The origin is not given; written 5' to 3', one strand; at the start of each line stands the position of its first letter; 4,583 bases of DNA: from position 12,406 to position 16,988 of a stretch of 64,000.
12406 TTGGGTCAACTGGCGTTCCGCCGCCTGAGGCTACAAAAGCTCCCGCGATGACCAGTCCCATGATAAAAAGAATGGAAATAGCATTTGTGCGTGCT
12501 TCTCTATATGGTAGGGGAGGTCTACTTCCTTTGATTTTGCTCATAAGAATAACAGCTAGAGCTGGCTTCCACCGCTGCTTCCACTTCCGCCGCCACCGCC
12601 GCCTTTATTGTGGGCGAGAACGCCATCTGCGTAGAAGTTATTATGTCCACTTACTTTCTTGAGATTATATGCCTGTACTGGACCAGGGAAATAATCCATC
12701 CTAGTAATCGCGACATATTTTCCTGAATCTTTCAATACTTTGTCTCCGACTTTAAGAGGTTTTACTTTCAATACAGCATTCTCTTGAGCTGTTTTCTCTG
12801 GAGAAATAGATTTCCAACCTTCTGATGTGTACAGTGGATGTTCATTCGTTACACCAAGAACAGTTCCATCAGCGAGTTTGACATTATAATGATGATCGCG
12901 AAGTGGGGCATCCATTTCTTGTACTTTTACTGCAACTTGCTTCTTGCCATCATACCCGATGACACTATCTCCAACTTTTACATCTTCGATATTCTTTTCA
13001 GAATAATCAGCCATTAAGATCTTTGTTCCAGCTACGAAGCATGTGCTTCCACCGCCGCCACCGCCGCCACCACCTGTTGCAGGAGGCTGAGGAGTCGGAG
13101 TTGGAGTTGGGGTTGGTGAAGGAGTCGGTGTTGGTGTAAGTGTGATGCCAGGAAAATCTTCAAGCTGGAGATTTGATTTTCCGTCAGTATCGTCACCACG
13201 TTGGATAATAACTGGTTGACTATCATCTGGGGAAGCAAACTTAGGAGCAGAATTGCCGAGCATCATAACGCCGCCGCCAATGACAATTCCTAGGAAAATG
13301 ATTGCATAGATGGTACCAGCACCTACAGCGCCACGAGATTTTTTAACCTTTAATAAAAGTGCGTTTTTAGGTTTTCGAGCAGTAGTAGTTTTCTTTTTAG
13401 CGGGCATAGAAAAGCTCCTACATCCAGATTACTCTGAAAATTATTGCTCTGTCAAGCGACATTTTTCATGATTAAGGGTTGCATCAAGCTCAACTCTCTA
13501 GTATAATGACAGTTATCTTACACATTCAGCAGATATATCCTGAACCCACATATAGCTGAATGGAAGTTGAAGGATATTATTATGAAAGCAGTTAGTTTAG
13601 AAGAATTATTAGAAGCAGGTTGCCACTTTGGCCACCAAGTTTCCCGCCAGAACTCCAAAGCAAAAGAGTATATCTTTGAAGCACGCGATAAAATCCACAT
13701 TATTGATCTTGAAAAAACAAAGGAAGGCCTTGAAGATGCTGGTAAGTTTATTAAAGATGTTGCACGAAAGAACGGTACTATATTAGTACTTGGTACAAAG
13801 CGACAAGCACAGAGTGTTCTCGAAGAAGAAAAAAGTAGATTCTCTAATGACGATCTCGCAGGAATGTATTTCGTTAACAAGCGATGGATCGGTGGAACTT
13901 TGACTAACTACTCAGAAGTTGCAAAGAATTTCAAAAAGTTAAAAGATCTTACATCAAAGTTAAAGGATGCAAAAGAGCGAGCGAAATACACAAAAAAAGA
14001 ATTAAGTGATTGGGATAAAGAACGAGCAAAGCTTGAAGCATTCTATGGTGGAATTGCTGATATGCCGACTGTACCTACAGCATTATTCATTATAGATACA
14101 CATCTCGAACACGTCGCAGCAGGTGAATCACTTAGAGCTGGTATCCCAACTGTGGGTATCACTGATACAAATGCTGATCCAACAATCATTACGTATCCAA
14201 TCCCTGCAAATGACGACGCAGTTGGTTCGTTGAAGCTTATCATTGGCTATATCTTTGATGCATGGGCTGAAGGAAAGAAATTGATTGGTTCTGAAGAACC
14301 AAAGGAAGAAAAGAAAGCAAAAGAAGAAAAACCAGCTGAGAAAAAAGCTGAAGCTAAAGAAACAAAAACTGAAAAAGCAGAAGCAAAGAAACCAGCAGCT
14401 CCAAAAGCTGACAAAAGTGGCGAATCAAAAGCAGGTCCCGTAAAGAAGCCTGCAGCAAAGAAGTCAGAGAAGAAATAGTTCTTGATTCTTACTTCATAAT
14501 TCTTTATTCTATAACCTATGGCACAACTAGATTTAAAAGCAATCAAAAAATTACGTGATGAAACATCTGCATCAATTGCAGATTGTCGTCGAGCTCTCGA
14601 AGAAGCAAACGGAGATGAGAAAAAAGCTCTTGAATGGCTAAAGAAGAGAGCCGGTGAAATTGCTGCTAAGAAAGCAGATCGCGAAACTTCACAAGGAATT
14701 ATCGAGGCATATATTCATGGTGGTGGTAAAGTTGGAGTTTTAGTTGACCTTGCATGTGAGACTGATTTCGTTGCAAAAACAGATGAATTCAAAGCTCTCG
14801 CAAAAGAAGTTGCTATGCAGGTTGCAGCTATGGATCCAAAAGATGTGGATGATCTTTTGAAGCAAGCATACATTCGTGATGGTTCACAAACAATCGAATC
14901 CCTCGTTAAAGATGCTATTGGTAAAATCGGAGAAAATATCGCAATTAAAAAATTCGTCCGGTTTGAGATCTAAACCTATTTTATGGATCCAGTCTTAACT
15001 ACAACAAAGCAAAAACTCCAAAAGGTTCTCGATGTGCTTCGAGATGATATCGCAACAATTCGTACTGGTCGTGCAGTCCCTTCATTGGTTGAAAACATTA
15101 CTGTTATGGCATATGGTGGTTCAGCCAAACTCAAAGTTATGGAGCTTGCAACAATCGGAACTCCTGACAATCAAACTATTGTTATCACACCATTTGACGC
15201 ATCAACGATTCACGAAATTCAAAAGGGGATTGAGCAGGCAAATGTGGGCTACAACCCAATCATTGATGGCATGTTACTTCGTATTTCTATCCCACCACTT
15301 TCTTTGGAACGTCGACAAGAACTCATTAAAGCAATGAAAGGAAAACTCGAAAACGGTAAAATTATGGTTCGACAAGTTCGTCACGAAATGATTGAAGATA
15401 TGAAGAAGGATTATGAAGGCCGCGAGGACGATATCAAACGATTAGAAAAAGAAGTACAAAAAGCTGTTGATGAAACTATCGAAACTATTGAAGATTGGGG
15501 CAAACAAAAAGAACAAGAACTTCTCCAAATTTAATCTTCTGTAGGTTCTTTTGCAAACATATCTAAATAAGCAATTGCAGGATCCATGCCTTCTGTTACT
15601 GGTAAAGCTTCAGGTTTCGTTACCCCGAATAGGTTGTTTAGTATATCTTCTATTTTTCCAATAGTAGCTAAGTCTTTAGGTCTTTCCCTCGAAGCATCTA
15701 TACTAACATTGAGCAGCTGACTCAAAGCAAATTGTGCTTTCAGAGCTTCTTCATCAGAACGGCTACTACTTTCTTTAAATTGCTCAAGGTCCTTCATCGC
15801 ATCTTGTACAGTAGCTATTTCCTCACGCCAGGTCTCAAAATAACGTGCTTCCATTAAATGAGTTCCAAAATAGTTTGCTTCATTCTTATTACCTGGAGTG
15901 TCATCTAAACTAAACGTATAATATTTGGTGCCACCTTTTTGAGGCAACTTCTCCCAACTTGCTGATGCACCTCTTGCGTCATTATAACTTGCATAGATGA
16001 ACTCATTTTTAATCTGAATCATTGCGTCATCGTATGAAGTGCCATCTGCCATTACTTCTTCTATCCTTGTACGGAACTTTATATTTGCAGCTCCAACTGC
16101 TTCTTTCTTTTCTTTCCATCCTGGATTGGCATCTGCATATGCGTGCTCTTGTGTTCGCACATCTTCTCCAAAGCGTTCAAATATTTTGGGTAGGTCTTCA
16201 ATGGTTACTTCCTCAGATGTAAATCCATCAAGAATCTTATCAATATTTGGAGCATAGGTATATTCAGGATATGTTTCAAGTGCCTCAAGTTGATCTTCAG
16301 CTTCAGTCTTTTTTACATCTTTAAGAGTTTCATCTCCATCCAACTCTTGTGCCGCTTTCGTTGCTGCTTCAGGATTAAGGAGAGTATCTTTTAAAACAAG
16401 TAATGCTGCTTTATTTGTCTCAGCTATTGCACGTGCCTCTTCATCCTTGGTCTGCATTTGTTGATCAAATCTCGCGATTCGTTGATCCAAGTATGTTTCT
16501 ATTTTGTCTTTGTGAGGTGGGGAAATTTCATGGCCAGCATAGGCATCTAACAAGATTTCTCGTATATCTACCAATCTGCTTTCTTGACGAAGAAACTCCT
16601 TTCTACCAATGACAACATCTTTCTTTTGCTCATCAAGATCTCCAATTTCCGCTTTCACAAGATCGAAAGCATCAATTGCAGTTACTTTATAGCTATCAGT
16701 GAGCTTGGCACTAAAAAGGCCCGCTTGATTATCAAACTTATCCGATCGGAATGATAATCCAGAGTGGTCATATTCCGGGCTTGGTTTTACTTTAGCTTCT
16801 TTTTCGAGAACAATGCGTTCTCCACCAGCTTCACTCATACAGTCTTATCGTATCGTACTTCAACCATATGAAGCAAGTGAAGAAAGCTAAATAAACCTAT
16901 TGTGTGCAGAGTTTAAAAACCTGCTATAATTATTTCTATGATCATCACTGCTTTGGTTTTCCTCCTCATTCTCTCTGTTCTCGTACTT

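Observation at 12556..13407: A stand-alone Hint/bacterial-intein-like (BIL) domain in a membrane-anchored, poly-Gly-flanked protein, in an operon with a vWA protein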

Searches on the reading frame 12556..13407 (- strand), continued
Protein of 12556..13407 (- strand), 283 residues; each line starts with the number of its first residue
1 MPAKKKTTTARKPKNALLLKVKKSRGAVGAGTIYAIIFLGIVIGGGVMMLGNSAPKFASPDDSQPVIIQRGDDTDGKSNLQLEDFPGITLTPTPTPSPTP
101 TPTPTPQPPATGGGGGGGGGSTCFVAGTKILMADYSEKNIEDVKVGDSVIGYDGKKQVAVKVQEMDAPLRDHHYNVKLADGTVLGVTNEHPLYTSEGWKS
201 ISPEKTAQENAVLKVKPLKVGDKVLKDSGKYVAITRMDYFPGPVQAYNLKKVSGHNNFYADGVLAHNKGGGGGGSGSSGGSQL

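Call 66: find_related_loci(query=A1, collection=viral_contigs, flank=3000)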
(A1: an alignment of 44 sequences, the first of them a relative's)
Query A1 (283 aa) in viral_contigs; peptide patterns used: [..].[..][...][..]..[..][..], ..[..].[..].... (x = any residue, [..] = any of these).
145 stretches matched a pattern; 120 encode a relative of the query (tblastn E <= 1e-3); the best 80 are kept; 80 distinct loci.
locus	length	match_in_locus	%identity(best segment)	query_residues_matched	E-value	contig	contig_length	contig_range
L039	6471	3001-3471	41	122-277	2e-28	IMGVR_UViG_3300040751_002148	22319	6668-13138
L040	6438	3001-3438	40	121-268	2e-28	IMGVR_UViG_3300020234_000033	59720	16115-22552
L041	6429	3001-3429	43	121-268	3e-28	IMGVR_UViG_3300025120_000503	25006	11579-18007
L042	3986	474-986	38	121-271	8e-28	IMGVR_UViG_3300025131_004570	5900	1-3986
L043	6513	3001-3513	38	121-271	2e-27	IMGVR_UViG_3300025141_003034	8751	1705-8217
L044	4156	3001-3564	35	97-274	9e-26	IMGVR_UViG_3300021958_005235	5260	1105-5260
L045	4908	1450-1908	41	122-273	9e-26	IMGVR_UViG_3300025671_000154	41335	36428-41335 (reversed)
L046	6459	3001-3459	41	122-273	9e-26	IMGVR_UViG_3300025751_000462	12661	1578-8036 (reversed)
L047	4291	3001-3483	41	103-269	7e-26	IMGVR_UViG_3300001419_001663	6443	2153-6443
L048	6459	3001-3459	41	122-273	9e-26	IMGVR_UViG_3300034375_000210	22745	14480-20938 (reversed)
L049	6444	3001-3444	40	122-269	1e-25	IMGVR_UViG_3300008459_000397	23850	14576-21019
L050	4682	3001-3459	41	122-273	9e-26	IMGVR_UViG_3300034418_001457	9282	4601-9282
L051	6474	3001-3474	41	117-273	3e-25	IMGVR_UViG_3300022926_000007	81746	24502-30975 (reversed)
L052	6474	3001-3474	41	117-273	3e-25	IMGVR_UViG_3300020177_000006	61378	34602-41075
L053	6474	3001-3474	41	117-273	3e-25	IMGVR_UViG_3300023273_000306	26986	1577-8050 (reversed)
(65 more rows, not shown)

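Call 68: search_protein_families(library=phrogs, proteins=[window:12556-13407:-, P0059], max_evalue=0.001)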
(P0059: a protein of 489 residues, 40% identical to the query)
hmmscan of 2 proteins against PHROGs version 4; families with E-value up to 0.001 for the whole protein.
window:12556-13407:- (283 aa): 2 families
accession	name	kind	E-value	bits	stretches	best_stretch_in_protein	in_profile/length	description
phrog_21587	-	unknown function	1.3e-11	44.4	1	121-237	573-678/706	-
phrog_15511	-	unknown function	0.00044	20.5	1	85-111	209-235/511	-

P0059 (489 aa): 2 families
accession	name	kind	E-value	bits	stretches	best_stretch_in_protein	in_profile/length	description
phrog_8337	-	DNA, RNA and nucleotide metabolism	1.9e-05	25.2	0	190-232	221-268/273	DNA repair protein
phrog_36001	-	unknown function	0.0001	21.7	0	319-344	437-462/715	-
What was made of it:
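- Tried and rejected: Only families of unknown function matched (call 68).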

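Call 69: search_protein_families(library=pfam, alignment_id=A1, max_evalue=0.001)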
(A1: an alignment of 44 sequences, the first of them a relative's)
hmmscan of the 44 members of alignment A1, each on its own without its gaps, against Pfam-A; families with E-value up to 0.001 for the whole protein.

A. member 1, P0001 (283 aa): 6 families
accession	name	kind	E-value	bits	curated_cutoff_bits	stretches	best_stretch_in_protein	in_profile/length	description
PF05203.21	Hom_end_hint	-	4.4e-11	43.6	32.1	1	123-163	1-41/228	Hom_end-associated Hint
PF07591.16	PT-HINT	-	1.6e-07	32.1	27.7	1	138-268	9-130/137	Pretoxin HINT domain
PF08517.17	AXH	-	6.9e-07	30.2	33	1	124-225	1-112/116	Ataxin-1 and HBP1 module (AXH)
PF01079.26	Hint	-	1.3e-06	28.6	29.7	1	122-226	12-116/213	Hint module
PF14623.11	Vint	-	1.4e-05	25.3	27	1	123-208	2-78/166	Hint-domain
PF13403.11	Hint_2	-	0.00016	22.5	28.4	0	122-179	1-62/147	Hint domain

B. families by the number of members that match (of 44 scanned): 7 families
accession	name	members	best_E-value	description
PF05203.21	Hom_end_hint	44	2.3e-15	Hom_end-associated Hint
PF01079.26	Hint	44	2.2e-11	Hint module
PF07591.16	PT-HINT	41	6e-13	Pretoxin HINT domain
PF08517.17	AXH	40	9.3e-12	Ataxin-1 and HBP1 module (AXH)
PF14890.11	Intein_splicing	34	8.1e-10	Intein splicing domain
PF14623.11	Vint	34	6.5e-08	Hint-domain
PF13403.11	Hint_2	21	1.6e-07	Hint domain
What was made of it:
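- On Type A BIL / PT-HINT: 41 of 44 orthologues match at E<=1e-3 (call 69).
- Hint_2 gives sub-threshold hits in 21 of 44 members (call 69).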

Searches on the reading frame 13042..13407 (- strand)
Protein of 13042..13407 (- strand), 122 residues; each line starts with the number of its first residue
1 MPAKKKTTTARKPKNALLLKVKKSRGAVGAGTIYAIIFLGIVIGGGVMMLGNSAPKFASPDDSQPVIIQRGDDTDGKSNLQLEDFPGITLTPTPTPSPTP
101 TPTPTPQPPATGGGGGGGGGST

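Call 53: search_protein_families(library=pfam, proteins=[window:13042-13407:-], max_evalue=5)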
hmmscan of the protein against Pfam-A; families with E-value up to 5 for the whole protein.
seq(122 aa): 0 families

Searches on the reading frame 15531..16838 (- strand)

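Call 3: search_protein_families(library=pfam, proteins=[window:15531-16838:-], max_evalue=1)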
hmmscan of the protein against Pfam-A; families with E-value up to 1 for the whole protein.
window:15531-16838:- (435 aa): 2 families
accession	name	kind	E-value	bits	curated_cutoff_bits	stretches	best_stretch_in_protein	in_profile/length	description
PF16233.10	DUF4893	-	0.14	12.2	36.2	1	118-193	10-80/169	Domain of unknown function (DUF4893)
PF00771.25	FHIPEP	-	0.17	10.8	29.1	1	160-230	466-537/657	FHIPEP family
